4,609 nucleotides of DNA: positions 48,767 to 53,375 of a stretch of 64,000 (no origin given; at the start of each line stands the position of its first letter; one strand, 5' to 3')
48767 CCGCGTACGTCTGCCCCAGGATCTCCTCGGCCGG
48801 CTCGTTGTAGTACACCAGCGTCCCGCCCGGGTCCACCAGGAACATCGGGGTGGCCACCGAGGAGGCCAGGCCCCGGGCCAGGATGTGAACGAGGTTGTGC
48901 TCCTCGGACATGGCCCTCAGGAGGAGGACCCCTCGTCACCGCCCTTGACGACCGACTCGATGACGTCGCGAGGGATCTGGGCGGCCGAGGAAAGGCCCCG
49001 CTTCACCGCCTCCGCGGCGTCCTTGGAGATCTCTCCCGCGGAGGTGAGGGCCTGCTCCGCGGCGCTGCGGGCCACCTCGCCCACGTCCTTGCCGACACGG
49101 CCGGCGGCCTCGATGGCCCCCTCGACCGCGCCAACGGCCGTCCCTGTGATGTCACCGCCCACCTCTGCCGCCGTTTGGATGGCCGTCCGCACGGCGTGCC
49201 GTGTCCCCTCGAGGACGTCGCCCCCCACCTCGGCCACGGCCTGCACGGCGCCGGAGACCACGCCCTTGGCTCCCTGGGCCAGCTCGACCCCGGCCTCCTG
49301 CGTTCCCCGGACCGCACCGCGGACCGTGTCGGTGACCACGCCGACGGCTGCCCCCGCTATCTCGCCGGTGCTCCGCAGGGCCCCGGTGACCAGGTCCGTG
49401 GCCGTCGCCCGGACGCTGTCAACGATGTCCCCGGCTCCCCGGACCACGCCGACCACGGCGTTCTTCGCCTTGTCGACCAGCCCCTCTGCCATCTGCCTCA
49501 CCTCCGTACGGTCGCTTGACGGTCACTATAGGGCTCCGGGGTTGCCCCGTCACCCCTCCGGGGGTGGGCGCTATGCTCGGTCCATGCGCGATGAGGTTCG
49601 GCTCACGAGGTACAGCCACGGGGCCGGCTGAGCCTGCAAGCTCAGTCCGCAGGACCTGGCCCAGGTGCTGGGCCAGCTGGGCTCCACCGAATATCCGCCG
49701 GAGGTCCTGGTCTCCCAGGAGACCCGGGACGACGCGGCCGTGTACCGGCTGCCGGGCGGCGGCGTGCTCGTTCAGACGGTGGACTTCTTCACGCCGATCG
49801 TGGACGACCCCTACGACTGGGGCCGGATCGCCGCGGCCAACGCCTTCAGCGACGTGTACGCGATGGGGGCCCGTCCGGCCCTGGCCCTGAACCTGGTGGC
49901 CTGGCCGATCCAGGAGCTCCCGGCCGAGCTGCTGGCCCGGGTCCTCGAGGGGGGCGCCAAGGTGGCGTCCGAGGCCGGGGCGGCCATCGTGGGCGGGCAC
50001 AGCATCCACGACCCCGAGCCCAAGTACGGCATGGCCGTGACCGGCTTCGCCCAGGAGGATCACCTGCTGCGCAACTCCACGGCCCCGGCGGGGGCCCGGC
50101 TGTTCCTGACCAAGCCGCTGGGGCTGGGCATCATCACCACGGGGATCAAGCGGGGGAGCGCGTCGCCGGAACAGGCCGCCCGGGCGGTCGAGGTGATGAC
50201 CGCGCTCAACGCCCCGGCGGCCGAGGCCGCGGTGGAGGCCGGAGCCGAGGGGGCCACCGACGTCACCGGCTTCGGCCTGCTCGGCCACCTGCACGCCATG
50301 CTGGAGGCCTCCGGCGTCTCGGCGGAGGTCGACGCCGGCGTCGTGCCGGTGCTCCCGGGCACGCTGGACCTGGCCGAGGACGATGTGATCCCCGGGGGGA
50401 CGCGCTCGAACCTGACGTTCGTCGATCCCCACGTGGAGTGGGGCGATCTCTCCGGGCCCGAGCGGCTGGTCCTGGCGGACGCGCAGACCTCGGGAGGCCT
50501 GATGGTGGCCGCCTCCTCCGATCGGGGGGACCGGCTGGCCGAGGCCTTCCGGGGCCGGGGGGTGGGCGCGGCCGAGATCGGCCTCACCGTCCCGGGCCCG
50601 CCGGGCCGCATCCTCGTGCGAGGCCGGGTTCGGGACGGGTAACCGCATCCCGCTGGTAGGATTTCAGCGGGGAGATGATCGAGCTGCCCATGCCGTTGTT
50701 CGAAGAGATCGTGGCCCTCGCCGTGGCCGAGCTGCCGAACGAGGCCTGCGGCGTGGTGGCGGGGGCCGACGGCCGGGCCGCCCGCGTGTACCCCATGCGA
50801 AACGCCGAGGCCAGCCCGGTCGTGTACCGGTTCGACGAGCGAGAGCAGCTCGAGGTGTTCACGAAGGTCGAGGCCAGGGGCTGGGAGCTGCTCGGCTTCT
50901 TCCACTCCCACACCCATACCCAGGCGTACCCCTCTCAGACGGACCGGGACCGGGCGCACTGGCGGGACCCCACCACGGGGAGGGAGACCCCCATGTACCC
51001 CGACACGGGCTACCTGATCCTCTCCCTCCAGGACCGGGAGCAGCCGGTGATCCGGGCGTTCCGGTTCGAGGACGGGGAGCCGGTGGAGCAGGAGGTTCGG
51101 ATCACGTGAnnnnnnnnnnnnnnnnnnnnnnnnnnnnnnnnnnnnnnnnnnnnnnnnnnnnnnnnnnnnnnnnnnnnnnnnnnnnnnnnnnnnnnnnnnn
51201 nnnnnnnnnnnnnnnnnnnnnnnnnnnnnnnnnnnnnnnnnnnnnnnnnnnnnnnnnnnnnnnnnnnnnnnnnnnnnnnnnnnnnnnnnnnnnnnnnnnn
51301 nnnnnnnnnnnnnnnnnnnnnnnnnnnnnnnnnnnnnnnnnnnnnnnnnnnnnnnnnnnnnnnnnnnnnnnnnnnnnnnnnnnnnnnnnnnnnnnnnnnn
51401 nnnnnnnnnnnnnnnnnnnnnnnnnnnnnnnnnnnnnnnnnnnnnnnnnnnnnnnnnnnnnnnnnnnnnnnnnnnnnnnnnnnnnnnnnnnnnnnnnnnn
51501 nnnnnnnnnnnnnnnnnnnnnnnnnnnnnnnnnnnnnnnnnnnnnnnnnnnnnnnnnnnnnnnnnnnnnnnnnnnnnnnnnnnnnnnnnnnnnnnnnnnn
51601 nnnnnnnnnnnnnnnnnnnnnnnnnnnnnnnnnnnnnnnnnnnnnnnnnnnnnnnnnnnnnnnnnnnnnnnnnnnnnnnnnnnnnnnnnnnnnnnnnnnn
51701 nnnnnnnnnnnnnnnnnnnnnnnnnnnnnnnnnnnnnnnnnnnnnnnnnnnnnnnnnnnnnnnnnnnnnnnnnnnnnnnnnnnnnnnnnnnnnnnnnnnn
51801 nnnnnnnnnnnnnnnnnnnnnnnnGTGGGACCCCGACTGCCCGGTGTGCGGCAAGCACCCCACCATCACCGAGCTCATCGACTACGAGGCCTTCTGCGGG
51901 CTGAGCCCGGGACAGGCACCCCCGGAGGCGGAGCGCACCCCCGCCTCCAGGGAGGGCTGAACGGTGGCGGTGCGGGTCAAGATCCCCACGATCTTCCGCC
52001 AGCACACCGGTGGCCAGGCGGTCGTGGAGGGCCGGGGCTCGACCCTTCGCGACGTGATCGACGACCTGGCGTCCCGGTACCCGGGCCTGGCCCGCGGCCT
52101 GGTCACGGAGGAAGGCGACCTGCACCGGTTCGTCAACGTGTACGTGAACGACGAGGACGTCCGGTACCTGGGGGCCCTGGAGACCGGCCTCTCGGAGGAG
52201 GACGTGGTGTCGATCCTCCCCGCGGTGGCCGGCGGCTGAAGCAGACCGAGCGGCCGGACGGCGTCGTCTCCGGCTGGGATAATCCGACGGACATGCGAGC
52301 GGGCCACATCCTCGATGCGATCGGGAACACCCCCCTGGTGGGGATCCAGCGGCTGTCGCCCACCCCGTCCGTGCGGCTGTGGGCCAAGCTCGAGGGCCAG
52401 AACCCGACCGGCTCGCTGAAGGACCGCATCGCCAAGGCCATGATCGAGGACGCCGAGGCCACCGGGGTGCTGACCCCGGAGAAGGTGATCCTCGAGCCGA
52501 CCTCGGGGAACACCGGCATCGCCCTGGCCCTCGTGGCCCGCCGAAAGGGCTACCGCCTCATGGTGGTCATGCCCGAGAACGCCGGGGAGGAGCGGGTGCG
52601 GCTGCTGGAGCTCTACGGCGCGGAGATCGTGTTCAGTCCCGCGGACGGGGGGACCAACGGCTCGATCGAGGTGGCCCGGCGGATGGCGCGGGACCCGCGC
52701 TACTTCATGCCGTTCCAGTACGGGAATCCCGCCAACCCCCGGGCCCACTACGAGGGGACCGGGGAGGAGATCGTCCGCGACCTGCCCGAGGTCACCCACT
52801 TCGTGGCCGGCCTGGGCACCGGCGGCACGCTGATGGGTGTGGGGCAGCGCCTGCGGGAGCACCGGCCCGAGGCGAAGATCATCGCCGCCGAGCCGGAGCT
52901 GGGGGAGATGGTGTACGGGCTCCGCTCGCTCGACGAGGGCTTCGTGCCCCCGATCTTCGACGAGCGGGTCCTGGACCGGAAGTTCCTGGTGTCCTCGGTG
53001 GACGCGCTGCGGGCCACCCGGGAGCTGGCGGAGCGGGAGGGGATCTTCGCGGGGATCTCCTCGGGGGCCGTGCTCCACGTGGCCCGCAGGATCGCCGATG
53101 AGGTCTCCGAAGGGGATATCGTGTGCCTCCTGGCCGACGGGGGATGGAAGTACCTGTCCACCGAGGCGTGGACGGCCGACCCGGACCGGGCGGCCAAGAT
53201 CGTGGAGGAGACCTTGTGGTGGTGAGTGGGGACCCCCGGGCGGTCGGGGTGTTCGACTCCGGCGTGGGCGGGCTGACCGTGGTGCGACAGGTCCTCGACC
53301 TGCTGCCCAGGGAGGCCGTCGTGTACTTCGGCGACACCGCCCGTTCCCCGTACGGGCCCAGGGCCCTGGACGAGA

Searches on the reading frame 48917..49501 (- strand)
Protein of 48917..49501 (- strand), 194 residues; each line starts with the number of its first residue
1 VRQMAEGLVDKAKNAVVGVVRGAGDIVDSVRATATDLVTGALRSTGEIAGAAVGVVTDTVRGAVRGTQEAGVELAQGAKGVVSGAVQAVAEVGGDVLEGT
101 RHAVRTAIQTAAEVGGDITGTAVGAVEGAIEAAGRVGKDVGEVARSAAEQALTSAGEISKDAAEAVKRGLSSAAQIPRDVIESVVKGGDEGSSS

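Call 7: search_protein_families(library=ncbifam, proteins=[window:48917-49501:-])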
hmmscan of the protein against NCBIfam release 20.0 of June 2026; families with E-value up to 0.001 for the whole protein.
window:48917-49501:- (194 aa): 1 family
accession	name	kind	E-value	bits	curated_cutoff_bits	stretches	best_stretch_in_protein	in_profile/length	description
NF047840.1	lipo_Ag473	exception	0.00074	20.3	100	0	3-90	45-128/136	Ag473 family lipoprotein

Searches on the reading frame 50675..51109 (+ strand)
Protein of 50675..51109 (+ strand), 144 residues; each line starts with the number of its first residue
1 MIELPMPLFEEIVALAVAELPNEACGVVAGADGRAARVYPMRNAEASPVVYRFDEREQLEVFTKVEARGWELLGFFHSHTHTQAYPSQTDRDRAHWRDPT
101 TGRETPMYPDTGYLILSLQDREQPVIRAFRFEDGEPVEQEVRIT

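Call 7: search_protein_families(library=ncbifam, proteins=[window:50675-51109:+])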
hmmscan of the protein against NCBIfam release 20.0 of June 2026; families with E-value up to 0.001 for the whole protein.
window:50675-51109:+ (144 aa): 2 families
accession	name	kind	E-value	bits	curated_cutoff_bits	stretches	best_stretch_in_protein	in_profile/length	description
NF041370.1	desamp_Halo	equivalog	1.1e-21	77.2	130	1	14-135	13-125/133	desampylase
TIGR03735.1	PRTRC_A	hypoth_equivalog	0.00055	19.5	101.8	1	3-91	74-155/192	PRTRC system protein A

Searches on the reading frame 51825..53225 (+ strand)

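Call 7: search_protein_families(library=ncbifam, proteins=[window:51825-53225:+])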
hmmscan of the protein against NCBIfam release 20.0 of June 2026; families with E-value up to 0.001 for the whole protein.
window:51825-53225:+ (466 aa): 37 families (the best 25 are shown)
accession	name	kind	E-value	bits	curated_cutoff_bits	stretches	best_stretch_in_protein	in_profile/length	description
TIGR01136.1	cysKM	subfamily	2.5e-103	345.5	344.15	1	163-449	2-299/299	cysteine synthase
NF008735.0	PRK11761.1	equivalog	3.8e-89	298.8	413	1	161-449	5-294/296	cysteine synthase CysM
TIGR01138.1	cysM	equivalog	1.2e-86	290.8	394.2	1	162-447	2-288/290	cysteine synthase B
TIGR01139.1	cysK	equivalog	3.4e-83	279.3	350.95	1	164-448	3-297/298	cysteine synthase A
TIGR01137.1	cysta_beta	equivalog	2e-75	254.2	510.25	1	161-445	4-307/457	cystathionine beta-synthase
NF007989.0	PRK10717.1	equivalog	2.5e-69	233.9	387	1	161-446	7-315/334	cysteine synthase A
TIGR03945.1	PLP_SbnA_fam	equivalog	4.6e-65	219.7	349.95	1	162-446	1-297/304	2,3-diaminopropionate biosynthesis protein SbnA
NF053679.1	CysteaSynCapA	equivalog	8.9e-50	169.3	600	1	161-445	9-316/329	cysteate synthase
NF052478.1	CystDsulMYC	equivalog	1.3e-18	67.5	600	1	182-446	36-323/354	L-cysteine desulfhydrase Cds1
NF004996.0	PRK06381.1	equivalog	1.3e-18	67.1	266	1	168-342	15-186/319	threonine synthase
NF005680.0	PRK07476.1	equivalog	8.9e-17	61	413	1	161-355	16-204/326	hydroxyectoine utilization dehydratase EutB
NF005292.0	PRK06815.1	equivalog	3.3e-16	59.2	371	1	163-364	16-211/320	threonine/serine dehydratase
NF006094.0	PRK08246.1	subfamily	7e-16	58.5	331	1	160-359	15-202/310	serine/threonine dehydratase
NF006050.0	PRK08197.1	equivalog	9.8e-16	57.5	303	1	167-270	79-179/406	threonine synthase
NF045641.2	BHydaspDhtseBhcB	equivalog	1.8e-14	53.6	550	1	162-363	14-209/312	beta-hydroxyaspartate dehydratase BhcB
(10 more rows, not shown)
